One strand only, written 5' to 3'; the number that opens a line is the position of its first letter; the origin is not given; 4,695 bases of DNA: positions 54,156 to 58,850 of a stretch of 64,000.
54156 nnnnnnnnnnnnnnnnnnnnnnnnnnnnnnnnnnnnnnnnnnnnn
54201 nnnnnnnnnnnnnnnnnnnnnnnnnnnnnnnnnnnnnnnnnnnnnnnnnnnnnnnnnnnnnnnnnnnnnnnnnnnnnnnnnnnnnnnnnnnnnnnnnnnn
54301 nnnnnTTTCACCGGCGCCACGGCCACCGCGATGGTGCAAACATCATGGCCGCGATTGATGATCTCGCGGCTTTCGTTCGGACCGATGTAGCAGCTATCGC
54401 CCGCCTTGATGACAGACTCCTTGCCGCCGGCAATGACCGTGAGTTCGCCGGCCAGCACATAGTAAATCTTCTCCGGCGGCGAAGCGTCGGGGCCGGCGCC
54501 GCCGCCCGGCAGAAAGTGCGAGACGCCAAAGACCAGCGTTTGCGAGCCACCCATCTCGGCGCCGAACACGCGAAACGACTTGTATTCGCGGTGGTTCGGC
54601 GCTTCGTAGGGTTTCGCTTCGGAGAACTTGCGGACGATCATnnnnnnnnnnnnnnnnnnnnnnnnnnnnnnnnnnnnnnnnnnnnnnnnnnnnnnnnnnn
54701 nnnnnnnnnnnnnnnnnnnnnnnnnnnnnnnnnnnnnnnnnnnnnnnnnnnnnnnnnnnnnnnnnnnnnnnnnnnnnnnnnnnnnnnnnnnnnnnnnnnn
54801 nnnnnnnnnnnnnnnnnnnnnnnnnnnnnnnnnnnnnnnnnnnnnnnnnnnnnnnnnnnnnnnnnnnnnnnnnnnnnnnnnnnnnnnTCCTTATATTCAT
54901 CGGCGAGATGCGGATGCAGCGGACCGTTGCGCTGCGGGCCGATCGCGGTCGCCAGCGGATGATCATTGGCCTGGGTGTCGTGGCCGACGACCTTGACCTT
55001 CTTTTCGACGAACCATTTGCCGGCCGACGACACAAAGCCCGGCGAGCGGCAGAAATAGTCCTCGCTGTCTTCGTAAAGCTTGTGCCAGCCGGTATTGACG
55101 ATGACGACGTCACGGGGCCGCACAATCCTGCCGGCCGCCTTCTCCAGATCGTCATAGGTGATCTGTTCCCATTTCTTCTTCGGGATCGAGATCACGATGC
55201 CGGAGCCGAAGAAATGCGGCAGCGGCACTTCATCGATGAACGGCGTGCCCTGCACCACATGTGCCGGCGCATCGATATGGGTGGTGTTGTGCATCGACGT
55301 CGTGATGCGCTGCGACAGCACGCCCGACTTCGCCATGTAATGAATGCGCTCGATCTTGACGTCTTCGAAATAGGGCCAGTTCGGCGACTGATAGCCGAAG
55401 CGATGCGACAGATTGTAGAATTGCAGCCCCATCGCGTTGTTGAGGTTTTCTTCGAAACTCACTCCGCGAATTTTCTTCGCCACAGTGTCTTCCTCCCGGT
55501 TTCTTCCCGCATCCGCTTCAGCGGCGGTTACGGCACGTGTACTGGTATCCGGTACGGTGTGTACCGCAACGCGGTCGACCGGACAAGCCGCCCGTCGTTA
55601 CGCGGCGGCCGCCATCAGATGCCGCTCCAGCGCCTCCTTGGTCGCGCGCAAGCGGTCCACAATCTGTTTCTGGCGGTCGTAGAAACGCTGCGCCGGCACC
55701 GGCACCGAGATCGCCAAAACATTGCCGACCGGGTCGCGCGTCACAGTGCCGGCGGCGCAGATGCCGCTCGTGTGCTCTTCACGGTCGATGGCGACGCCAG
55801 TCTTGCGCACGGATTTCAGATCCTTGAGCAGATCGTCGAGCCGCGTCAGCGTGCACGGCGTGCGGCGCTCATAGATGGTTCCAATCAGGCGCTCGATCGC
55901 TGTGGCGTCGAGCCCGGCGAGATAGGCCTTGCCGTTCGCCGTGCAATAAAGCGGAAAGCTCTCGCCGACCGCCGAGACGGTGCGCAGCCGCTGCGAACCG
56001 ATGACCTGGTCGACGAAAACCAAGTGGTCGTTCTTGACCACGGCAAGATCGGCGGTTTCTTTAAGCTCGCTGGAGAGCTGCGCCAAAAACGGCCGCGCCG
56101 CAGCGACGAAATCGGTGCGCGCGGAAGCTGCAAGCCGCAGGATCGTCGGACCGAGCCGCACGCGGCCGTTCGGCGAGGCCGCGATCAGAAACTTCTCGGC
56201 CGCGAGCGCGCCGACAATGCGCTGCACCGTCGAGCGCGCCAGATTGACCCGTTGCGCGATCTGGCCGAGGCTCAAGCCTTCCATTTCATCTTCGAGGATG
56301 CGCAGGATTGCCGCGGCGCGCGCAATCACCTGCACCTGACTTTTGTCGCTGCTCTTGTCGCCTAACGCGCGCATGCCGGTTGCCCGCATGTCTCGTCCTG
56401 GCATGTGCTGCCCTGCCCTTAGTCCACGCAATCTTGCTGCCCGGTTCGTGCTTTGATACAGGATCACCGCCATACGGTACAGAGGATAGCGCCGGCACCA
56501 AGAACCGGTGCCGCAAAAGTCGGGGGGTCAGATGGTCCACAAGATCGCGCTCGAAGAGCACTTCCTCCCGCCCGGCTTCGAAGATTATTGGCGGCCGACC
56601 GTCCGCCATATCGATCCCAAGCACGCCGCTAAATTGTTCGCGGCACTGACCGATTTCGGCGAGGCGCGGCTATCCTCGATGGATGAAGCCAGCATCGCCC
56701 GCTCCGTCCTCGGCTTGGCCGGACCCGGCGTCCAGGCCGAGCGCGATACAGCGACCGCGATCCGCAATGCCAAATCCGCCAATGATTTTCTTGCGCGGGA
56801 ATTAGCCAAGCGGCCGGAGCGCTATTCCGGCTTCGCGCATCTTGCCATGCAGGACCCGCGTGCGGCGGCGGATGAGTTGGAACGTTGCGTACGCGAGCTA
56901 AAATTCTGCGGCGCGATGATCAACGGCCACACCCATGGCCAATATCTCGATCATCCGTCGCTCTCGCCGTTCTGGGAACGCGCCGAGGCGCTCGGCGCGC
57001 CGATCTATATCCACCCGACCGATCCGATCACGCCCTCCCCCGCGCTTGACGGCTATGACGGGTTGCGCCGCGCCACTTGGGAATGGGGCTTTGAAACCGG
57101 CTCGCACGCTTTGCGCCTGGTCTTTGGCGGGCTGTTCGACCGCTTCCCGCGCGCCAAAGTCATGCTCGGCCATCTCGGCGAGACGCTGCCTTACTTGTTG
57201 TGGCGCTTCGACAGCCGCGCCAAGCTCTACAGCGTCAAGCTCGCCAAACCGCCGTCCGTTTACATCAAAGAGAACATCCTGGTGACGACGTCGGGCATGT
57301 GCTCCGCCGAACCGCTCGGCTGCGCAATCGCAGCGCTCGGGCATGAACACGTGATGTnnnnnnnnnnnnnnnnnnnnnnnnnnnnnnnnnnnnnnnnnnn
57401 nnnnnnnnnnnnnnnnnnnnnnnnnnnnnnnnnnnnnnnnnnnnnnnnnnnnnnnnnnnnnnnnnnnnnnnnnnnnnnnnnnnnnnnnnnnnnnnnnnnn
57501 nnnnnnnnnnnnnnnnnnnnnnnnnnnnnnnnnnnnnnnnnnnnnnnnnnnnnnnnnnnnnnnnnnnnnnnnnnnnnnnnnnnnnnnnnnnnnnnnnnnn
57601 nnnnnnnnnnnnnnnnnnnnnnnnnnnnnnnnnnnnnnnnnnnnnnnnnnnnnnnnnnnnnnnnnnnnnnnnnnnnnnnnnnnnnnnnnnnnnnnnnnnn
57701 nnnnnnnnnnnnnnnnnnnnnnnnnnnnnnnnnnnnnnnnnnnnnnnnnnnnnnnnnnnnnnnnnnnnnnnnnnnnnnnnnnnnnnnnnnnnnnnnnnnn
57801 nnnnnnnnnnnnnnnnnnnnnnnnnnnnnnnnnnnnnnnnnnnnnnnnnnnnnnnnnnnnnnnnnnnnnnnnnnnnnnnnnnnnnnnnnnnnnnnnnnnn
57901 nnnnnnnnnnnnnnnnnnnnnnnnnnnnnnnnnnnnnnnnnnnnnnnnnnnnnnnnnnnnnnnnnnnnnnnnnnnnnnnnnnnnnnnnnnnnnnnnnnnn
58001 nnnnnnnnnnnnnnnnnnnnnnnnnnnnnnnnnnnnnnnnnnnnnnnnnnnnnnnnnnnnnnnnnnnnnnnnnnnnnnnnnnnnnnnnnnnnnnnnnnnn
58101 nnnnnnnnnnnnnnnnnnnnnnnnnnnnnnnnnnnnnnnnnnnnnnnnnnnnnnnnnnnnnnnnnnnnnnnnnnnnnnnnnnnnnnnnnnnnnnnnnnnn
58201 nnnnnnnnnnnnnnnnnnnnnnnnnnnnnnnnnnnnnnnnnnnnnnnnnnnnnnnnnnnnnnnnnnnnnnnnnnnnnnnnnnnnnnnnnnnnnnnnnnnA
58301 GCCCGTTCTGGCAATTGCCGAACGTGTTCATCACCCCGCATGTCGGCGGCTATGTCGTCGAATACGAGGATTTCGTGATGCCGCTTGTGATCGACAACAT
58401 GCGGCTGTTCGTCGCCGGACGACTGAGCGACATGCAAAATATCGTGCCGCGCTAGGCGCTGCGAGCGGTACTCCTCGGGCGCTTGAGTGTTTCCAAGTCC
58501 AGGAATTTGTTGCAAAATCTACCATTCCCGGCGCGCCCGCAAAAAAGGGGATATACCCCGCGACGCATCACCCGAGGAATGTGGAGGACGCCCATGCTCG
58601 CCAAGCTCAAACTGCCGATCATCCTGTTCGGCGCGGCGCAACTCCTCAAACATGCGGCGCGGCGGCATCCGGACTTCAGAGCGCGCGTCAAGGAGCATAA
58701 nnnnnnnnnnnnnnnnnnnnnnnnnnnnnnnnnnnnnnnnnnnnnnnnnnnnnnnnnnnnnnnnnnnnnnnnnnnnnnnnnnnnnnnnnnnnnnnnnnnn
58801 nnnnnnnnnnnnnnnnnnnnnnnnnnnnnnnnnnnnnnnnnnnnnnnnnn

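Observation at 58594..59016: SCP2-like domain of about 140 aa fused to the N-terminus of the Mo transhydroxylase-like alpha subunit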

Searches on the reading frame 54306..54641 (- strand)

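Call 14: search_protein_families(library=pfam, proteins=[window:54306-54641:-], max_evalue=0.001)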
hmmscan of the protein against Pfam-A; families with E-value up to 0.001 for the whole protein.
window:54306-54641:- (112 aa): 2 families
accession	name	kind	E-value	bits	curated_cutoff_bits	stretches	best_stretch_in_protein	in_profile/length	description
PF07883.17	Cupin_2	-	1.1e-11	44.7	27.2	1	41-104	3-66/70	Cupin domain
PF05899.18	Cupin_3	-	6.3e-05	23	23.5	1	48-90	17-60/74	EutQ-like cupin domain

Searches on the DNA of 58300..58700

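Call 77: search_rna_families(source=window, start=58300, end=58700, threshold=evalue, max_evalue=1)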
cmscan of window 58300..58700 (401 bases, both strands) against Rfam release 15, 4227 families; matches with E-value up to 1: 1.
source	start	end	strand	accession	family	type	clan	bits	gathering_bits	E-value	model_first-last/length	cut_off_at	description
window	58380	58405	+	RF01153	sn3060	Gene; snRNA; snoRNA; CD-box;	-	16.6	45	0.98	1-67/67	no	Small nucleolar RNA sn3060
